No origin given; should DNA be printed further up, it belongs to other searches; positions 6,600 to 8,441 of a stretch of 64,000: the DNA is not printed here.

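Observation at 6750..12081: Self-contained cyclic-nucleotide module: STAND-TPR cyclase, two divergent stand-alone CNB proteins and a flavoprotein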

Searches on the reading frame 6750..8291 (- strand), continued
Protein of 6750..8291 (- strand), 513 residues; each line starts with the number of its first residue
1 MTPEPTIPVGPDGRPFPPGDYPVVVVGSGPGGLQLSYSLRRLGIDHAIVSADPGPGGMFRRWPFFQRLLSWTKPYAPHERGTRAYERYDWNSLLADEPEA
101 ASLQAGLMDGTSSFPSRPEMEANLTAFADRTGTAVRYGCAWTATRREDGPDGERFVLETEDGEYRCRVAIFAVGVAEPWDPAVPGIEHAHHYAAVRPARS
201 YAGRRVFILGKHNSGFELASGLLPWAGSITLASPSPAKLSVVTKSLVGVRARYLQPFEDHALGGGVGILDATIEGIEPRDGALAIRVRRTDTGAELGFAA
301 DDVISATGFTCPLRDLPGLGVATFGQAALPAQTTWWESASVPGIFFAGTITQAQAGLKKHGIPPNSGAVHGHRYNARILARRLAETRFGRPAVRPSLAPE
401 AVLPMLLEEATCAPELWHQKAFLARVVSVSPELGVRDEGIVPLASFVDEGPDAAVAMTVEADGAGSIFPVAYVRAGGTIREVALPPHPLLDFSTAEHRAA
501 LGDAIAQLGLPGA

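Call 55: find_homologous_proteins(query=P0135, max_evalue=1e-20)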
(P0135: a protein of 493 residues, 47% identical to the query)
Query P0135 (493 aa): 3244 proteins with E <= 1e-20 among 8000 candidates; the best 120 are listed.
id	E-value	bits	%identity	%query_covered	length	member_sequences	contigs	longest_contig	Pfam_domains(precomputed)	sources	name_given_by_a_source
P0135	0.0e+0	1109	100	100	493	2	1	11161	PF01266.31,PF13450.13,PF07992.21,PF13738.13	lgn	-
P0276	2.5e-262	889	81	100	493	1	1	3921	PF01266.31,PF13450.13,PF07992.21,PF13738.13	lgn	-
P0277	4.4e-262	889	80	100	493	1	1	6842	PF13450.13,PF07992.21,PF13738.13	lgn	-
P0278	2.4e-213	728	68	99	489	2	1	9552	PF07992.21,PF13738.13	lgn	-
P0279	2.1e-206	705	68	100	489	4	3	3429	PF01266.31,PF07992.21,PF13738.13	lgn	-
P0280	3.0e-147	510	56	98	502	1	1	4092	PF13450.13,PF07992.21,PF00070.34,PF13738.13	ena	-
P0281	5.4e-147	509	53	97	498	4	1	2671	PF07992.21,PF13738.13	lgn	-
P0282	7.6e-146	505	53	97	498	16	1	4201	PF13450.13,PF07992.21,PF13738.13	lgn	-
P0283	7.8e-146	505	51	97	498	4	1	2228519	PF07992.21,PF13738.13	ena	-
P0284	8.4e-145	502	50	97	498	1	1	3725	PF07992.21,PF13738.13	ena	-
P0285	3.0e-125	437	46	98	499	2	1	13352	PF01266.31,PF07992.21,PF13738.13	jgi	jgi:thioredoxin reductase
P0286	4.7e-125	436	47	98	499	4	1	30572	PF01266.31,PF07992.21,PF13738.13,PF03486.21,PF01494.26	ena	-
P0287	6.1e-125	436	46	99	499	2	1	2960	PF07992.21,PF13738.13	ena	-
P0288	7.7e-125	436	46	98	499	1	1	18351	PF01266.31,PF07992.21,PF13738.13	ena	-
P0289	7.9e-124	432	47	98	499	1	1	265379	PF07992.21,PF13738.13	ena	-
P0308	5.9e-120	420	46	98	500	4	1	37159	PF07992.21,PF13738.13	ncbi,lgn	ncbi:MAG TPA: NAD(P)-binding domain-containing protein [Euzebyales bacterium]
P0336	1.2e-117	412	45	98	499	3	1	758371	PF01266.31,PF07992.21,PF13738.13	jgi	jgi:thioredoxin reductase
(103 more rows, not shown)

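Call 56: find_encoding_contigs(protein=P0283, flank=7000, max_places=2)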
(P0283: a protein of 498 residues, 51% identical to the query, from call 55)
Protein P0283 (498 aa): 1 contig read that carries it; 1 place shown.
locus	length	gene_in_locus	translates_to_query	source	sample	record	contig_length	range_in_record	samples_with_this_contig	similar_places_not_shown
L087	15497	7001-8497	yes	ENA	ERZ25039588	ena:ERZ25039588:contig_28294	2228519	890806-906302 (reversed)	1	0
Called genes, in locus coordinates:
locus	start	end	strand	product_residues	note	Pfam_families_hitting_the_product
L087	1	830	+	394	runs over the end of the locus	PF01408:GFO_IDH_MocA, PF22685:Gal80p_C-like (faint), PF02894:GFO_IDH_MocA_C, PF22725:GFO_IDH_MocA_C3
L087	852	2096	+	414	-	PF01261:AP_endonuc_2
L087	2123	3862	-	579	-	PF00920:ILVD_EDD_N, PF24877:ILV_EDD_C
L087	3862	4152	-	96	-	-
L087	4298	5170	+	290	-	PF01557:FAA_hydrolase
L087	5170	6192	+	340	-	PF08240:ADH_N, PF16912:Glu_dehyd_C (weak), PF00107:ADH_zinc_N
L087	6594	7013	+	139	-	PF00027:cNMP_binding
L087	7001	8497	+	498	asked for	PF07992:Pyr_redox_2, PF13738:Pyr_redox_3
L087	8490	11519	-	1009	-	PF00211:Guanylate_cyc, PF13401:AAA_22 (weak), PF25872:HTH_77, PF07719:TPR_2 (faint)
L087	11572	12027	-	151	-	-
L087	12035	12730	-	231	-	PF01135:PCMT (weak), PF13489:Methyltransf_23, PF13847:Methyltransf_31, PF08241:Methyltransf_11, PF08242:Methyltransf_12, PF13649:Methyltransf_25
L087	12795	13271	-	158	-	PF04978:MST (weak), PF05163:DinB, PF12867:DinB_2 (weak)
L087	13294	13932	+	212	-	PF01553:Acyltransferase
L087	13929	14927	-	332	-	PF01078:Mg_chelatase (faint), PF13401:AAA_22 (faint), PF00004:AAA, PF07728:AAA_5 (faint), PF17866:AAA_lid_6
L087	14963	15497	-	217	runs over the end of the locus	PF01872:RibD_C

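Call 57: find_encoding_contigs(protein=P0308, flank=7000, max_places=2)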
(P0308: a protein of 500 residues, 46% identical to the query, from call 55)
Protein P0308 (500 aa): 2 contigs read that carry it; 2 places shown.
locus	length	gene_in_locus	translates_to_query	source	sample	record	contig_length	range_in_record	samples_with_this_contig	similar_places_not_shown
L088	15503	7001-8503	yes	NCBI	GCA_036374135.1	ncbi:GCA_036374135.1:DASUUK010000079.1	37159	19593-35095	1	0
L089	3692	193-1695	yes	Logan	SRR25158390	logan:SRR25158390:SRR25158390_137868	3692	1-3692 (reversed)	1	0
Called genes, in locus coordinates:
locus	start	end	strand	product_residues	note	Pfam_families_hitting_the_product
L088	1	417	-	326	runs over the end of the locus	PF08240:ADH_N, PF00107:ADH_zinc_N, PF13602:ADH_zinc_N_2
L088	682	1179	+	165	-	-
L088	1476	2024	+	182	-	PF03729:DUF308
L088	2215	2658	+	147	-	-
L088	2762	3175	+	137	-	PF12900:Pyridox_ox_2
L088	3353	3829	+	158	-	PF02629:CoA_binding, PF13380:CoA_binding_2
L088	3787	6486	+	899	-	PF00690:Cation_ATPase_N, PF00122:E1-E2_ATPase, PF00702:Hydrolase, PF13246:Cation_ATPase, PF00689:Cation_ATPase_C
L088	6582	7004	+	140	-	PF00027:cNMP_binding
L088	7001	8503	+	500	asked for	PF07992:Pyr_redox_2, PF13738:Pyr_redox_3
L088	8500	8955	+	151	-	PF01980:TrmO_N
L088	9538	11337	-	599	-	-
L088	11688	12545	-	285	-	PF12706:Lactamase_B_2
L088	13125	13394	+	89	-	PF14026:SCO4226-like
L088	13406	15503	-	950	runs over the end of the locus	PF13191:AAA_16, PF00196:GerE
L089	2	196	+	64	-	?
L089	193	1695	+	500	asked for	PF07992:Pyr_redox_2, PF13738:Pyr_redox_3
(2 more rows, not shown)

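Call 58: find_encoding_contigs(protein=P0336, flank=7000, max_places=2)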
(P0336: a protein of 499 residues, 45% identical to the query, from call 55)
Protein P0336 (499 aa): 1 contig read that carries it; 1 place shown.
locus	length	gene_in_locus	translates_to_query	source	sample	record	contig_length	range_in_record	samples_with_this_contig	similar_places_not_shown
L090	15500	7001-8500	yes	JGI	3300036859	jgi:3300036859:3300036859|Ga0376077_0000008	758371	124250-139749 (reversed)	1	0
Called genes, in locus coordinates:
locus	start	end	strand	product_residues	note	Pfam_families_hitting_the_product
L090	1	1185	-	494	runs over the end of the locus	PF08309:LVIVD (faint)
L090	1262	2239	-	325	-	PF10092:DUF2330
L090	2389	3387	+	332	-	PF03320:FBPase_glpX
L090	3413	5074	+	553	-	PF00291:PALP, PF00571:CBS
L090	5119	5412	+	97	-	-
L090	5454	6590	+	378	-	PF01053:Cys_Met_Meta_PP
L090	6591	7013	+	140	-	PF00027:cNMP_binding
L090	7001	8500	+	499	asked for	PF01266:DAO (faint), PF07992:Pyr_redox_2, PF13738:Pyr_redox_3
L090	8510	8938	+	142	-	PF02629:CoA_binding (weak), PF13380:CoA_binding_2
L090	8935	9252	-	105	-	-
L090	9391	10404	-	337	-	PF01636:APH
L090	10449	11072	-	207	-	PF02581:TMP-TENI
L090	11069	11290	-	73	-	PF02597:ThiS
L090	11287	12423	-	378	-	PF04055:Radical_SAM, PF06968:BATS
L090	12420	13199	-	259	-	PF05690:ThiG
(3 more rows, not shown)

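Call 61: search_protein_families(library=padloc, proteins=[window:6750-8291:-], max_evalue=0.01)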
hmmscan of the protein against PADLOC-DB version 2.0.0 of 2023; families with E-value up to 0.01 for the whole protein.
window:6750-8291:- (513 aa): 1 family
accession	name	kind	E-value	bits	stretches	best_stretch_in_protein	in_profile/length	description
PDLC01086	C3a186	-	0.0092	13.3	0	23-59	3-39/384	"C-3?,4? desaturase"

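Call 64: find_related_loci(query=A3, collection=metagenome_contigs, flank=8000)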
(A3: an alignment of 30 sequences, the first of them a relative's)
Query A3 (499 aa) in metagenome_contigs; peptide patterns used: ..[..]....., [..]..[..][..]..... (x = any residue, [..] = any of these).
600 stretches matched a pattern (row limit reached: there are more); 296 encode a relative of the query (tblastn E <= 1e-3); the best 80 are kept; 80 distinct loci.
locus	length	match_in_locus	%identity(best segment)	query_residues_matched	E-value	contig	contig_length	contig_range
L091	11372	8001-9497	84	1-499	0e+0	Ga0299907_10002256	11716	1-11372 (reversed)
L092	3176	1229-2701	72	7-499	0e+0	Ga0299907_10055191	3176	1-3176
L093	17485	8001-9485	70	7-499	0e+0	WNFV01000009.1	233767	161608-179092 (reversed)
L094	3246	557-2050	68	1-496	0e+0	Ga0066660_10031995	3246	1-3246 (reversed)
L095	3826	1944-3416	68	8-499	0e+0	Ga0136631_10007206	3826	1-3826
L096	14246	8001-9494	67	1-499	0e+0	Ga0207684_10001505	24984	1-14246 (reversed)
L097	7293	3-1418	69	27-496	0e+0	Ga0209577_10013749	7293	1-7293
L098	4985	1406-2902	65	1-499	0e+0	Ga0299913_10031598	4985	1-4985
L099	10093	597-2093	63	1-499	0e+0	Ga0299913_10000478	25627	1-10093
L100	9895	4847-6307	65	7-494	0e+0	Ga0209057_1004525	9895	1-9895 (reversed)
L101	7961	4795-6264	65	10-498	0e+0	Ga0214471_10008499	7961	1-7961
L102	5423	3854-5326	62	7-499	0e+0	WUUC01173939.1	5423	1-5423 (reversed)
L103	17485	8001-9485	64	3-499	0e+0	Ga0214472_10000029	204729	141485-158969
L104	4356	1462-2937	62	7-499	0e+0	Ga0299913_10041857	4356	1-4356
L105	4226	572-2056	63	1-498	0e+0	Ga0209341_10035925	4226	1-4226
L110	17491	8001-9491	58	1-499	0e+0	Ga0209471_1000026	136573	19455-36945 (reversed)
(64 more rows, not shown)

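Call 78: list_cluster_members(proteins=[P0234, P0244, P0249, P0250, P0263, P0266, P0267, P0272, P0246])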
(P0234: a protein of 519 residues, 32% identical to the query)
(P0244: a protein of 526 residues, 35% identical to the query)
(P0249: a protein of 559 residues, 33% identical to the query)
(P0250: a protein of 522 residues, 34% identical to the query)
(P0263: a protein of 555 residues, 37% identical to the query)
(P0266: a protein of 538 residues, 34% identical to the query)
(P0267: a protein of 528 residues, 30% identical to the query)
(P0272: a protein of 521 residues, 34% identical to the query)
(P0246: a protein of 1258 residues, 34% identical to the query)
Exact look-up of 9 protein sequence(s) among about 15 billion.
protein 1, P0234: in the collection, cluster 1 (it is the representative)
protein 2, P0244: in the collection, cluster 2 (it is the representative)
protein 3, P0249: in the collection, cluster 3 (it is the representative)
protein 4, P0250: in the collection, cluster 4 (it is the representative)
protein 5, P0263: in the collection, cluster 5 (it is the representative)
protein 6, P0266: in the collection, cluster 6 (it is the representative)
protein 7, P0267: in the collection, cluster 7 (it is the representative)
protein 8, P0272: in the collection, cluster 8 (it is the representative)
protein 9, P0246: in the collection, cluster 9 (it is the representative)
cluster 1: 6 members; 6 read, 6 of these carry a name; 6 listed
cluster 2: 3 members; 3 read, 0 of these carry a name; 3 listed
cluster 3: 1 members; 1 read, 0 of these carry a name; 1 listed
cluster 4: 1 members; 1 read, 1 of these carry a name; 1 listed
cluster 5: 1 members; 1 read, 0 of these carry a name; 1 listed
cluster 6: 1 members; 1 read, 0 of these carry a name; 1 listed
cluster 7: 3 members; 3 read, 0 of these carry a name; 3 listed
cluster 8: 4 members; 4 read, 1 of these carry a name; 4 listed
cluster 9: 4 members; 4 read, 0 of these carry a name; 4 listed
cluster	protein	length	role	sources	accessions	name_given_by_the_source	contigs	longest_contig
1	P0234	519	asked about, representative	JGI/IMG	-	thioredoxin reductase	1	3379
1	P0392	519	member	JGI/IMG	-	thioredoxin reductase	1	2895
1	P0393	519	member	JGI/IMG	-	thioredoxin reductase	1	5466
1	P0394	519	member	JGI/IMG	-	thioredoxin reductase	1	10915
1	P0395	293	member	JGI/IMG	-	hypothetical protein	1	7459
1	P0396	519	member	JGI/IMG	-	thioredoxin reductase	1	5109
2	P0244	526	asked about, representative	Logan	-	-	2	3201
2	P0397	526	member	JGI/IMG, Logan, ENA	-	-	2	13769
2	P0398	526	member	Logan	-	-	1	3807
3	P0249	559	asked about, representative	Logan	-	-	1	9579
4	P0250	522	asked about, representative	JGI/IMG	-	thioredoxin reductase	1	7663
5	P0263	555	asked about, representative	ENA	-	-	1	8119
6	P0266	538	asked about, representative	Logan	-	-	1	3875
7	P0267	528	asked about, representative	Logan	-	-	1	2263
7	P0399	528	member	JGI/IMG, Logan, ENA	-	-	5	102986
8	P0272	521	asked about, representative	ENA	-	-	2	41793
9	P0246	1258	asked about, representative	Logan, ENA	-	-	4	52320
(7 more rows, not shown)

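Call 82: search_protein_families(library=pfam, proteins=[L110:6005-7591:+, L110:9512-12160:+, L110:12096-13535:+, L110:4693-5385:+, L110:13503-14204:-], max_evalue=0.001)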
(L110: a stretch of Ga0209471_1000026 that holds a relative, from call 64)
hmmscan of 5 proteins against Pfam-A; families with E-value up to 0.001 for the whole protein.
L110:6005-7591:+ (528 aa): 2 families
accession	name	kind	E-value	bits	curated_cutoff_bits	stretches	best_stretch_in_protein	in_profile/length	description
PF07690.21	MFS_1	-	5.3e-49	167.4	33.4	1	14-423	3-343/347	Major Facilitator Superfamily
PF00083.30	Sugar_tr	-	0.00014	21.3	22.3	1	54-112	54-115/452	Sugar (and other) transporter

L110:9512-12160:+ (882 aa): 7 families
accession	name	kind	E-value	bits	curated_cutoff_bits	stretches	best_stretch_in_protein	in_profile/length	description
PF00211.25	Guanylate_cyc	-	2.7e-14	53.6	21.9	1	5-159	5-171/183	Adenylate and Guanylate cyclase catalytic domain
PF13424.12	TPR_12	-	8.5e-12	45.5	30.1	2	711-782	2-75/77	Tetratricopeptide repeat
PF13401.12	AAA_22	-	8.3e-07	29.8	27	1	217-306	6-97/130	AAA domain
PF00931.28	NB-ARC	-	8.5e-07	28.9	23.5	1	214-450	13-247/248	NB-ARC domain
PF17874.7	TPR_MalT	-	1.9e-05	24.6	45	1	681-784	10-112/336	MalT-like TPR region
PF13191.12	AAA_16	-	6.8e-05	23.9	32.6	1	199-270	2-73/167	AAA ATPase domain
PF13181.12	TPR_8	-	0.00012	22.4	25.7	0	712-742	1-31/34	Tetratricopeptide repeat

L110:12096-13535:+ (479 aa): 7 families
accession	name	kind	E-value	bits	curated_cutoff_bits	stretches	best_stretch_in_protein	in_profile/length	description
PF07992.20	Pyr_redox_2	-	2.8e-51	175.1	26.1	1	25-336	2-290/291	Pyridine nucleotide-disulphide oxidoreductase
PF02852.28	Pyr_redox_dim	-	5.7e-23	81.7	25.3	1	358-460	2-103/110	Pyridine nucleotide-disulphide oxidoreductase, dimerisation domain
PF00070.33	Pyr_redox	-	1.7e-21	77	22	1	192-269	2-81/82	Pyridine nucleotide-disulphide oxidoreductase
PF13738.12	Pyr_redox_3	-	9.6e-09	35.3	30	1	146-291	120-274/305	Pyridine nucleotide-disulphide oxidoreductase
PF02826.25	2-Hacid_dh_C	-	4.7e-05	23.3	25.1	0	180-241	27-90/178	D-isomer specific 2-hydroxyacid dehydrogenase, NAD binding domain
PF02737.24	3HCDH_N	-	0.0004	20.8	22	0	193-246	3-56/180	3-hydroxyacyl-CoA dehydrogenase, NAD binding domain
PF05834.18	Lycopene_cycl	-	0.00076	19.1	23.4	0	246-287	102-146/380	Lycopene cyclase protein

L110:4693-5385:+ (230 aa): 3 families
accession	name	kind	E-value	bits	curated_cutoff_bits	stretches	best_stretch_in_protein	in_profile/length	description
PF00702.32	Hydrolase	-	2.2e-09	38.4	26.4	1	9-191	5-191/191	haloacid dehalogenase-like hydrolase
PF13419.12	HAD_2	-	1.4e-06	29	23.8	1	68-196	43-177/178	Haloacid dehalogenase-like hydrolase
PF13242.12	Hydrolase_like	-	1.9e-05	24.9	22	1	157-201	8-52/75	HAD-hyrolase-like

L110:13503-14204:- (233 aa): 0 families

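Call 84: search_protein_families(library=ncbifam, proteins=[L110:12096-13535:+, L110:6005-7591:+], max_evalue=0.00001)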
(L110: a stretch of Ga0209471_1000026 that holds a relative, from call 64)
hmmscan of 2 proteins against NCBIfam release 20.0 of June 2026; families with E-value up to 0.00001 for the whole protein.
L110:12096-13535:+ (479 aa): 39 families (the best 25 are shown)
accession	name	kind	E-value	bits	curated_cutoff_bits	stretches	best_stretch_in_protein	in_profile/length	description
TIGR01350.1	lipoamide_DH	equivalog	9e-89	298.3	408.8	1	24-469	2-453/461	dihydrolipoyl dehydrogenase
NF004991.0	PRK06370.1-3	subfamily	2.2e-82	277.2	620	1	21-471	33-484/509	FAD-containing oxidoreductase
TIGR02053.1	MerA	equivalog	6e-82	276.1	454.45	1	25-460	2-443/465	mercury(II) reductase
NF004992.0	PRK06370.1-4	equivalog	1.8e-76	257.5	629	1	21-458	2-443/459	FAD-containing oxidoreductase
NF005884.0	PRK07846.1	equivalog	8.7e-66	222.4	501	1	23-449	3-429/454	mycothione reductase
NF004990.0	PRK06370.1-1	equivalog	8.1e-63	212.7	842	1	20-433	1-418/459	FAD-containing oxidoreductase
NF004947.0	PRK06292.2-5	equivalog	1.3e-61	209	592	1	24-430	4-417/474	dihydrolipoyl dehydrogenase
NF004946.0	PRK06292.2-4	subfamily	1.5e-61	208.7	634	1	23-432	3-431/487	dihydrolipoyl dehydrogenase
TIGR03452.1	mycothione_red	equivalog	2.9e-59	201.1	635.65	1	24-448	3-429/452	mycothione reductase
NF010311.1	PRK13748.1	subfamily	1.3e-58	199.2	600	1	20-463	94-541/560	mercury(II) reductase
NF004943.0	PRK06292.2-1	equivalog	1.9e-58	198.4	432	1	22-470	2-455/456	dihydrolipoyl dehydrogenase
NF005883.0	PRK07845.1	equivalog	4.1e-58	197.5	479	1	25-470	4-459/466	NAD(P)H-quinone dehydrogenase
NF004776.0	PRK06116.1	equivalog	9.7e-56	189.6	480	1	22-458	3-441/450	glutathione-disulfide reductase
NF003585.0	PRK05249.1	equivalog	1.3e-55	188.9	465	1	23-459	6-446/464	Si-specific NAD(P)(+) transhydrogenase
NF004939.0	PRK06292.1-1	equivalog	2.2e-54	184.9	435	1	22-470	4-458/476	dihydrolipoyl dehydrogenase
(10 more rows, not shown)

L110:6005-7591:+ (528 aa): 58 families (the best 25 are shown)
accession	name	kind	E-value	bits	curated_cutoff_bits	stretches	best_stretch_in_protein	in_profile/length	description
TIGR00711.1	efflux_EmrB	subfamily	1.4e-66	225.3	230.2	1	9-453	4-430/485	DHA2 family efflux MFS transporter permease subunit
NF000025.1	MFS_efflux_tcmA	exception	6e-47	160.6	999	1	7-451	25-448/538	tetracenomycin C efflux MFS transporter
NF000391.1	EmrB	exception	3.2e-43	148.1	925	1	7-466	11-439/501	multidrug efflux MFS transporter permease subunit EmrB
NF033896.2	MFS_LfrA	equivalog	3.8e-38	131.4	825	1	2-345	14-353/504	efflux MFS transporter LfrA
NF000031.1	MFS_efflux_LmrA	exception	1e-37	130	850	1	4-422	27-425/484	lincomycin efflux MFS transporter Lmr(A)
NF012180.1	tet_MFS_43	exception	3.4e-33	115.4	999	1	4-435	17-428/484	tetracycline efflux MFS transporter Tet(43)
NF000089.1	qac_MFS_AB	exception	2.7e-30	105.6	900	1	1-505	12-504/514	QacA/B family quaternary ammonium compound efflux MFS transporter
NF012169.0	qepA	equivalog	1.1e-29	103.5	1075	1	3-343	16-352/511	fluoroquinolone efflux MFS transporter QepA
NF000009.1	tet_MFS_Tcr3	exception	1.1e-28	100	1000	1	15-500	39-501/512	tetracycline efflux MFS transporter Tcr3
NF007799.0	PRK10504.1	subfamily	1.2e-27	97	426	1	3-308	6-305/471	multidrug transporter subunit MdtD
NF011571.1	PRK14995.1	subfamily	7e-26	91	701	1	5-443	3-420/493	SmvA family efflux MFS transporter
NF000218.1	FexA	exception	4.8e-25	88.1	900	1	20-350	34-363/475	chloramphenicol/florfenicol efflux MFS transporter FexA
NF040856.1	FexB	exception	3.7e-24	85.4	950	1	10-348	15-353/469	chloramphenicol/florfenicol efflux MFS transporter FexB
NF000095.1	tet_MFS_OtrB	exception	4.3e-23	81.7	999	1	17-358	36-379/563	oxytetracycline resistance efflux MFS transporter OtrB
NF040895.2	MFS_effux_SdrM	equivalog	1.2e-20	74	550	1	8-312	7-302/441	multidrug efflux MFS transporter SdrM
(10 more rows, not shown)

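Call 92: search_protein_families(library=pfam, proteins=[L099:2509-4479:-, L099:5351-7987:-, L099:4599-5333:+], max_evalue=0.001)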
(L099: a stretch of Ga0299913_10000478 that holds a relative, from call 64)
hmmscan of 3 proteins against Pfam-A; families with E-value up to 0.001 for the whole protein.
L099:2509-4479:- (656 aa): 7 families
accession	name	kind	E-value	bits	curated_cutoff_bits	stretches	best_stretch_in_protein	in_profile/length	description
PF13424.12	TPR_12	-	4.5e-09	36.8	30.1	0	247-309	9-74/77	Tetratricopeptide repeat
PF00211.25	Guanylate_cyc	-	2.5e-08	34.2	21.9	1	496-644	10-173/183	Adenylate and Guanylate cyclase catalytic domain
PF13181.12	TPR_8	-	3.1e-06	27.3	25.7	0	283-306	4-27/34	Tetratricopeptide repeat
PF07719.23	TPR_2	-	8.2e-06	26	27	1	281-309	2-30/34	Tetratricopeptide repeat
PF00515.34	TPR_1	-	1.7e-05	24.9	27.8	0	282-309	3-30/34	Tetratricopeptide repeat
PF17874.7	TPR_MalT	-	0.00046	20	45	0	245-434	5-210/336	MalT-like TPR region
PF13428.12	TPR_14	-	0.00079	20.3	23.5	0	284-324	5-43/44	Tetratricopeptide repeat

L099:5351-7987:- (878 aa): 1 family
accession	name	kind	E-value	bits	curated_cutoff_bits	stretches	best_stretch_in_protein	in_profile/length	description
PF00082.27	Peptidase_S8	-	4.6e-45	154.6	21.8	1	136-458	1-274/288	Subtilase family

L099:4599-5333:+ (244 aa): 1 family
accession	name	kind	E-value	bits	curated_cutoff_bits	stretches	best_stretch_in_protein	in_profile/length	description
PF11716.13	MDMPI_N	-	4.4e-13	50.5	24.2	1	10-138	3-139/140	Mycothiol maleylpyruvate isomerase N-terminal domain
